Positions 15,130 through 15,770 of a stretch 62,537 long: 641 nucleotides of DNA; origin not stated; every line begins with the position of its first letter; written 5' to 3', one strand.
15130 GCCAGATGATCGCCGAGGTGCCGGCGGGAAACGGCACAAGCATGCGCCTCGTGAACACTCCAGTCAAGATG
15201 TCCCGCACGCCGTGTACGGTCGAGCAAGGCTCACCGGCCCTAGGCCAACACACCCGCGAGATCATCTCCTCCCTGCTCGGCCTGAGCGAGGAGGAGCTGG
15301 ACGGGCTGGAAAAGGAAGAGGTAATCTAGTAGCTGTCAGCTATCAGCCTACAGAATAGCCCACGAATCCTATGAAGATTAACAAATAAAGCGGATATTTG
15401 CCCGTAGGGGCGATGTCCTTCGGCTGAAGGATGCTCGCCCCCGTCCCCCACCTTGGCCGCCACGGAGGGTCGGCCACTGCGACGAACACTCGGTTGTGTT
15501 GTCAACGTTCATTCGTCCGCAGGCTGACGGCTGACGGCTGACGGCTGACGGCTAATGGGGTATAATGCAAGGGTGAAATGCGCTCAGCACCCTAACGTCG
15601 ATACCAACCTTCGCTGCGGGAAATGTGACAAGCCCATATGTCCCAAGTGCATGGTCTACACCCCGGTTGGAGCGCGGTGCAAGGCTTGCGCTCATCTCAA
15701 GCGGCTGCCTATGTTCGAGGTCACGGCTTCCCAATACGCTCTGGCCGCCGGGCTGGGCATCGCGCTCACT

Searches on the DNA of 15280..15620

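Call 53: search_rna_families(source=window, start=15280, end=15620, threshold=evalue, max_evalue=1)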
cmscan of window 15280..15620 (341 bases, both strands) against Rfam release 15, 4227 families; matches with E-value up to 1: 0.
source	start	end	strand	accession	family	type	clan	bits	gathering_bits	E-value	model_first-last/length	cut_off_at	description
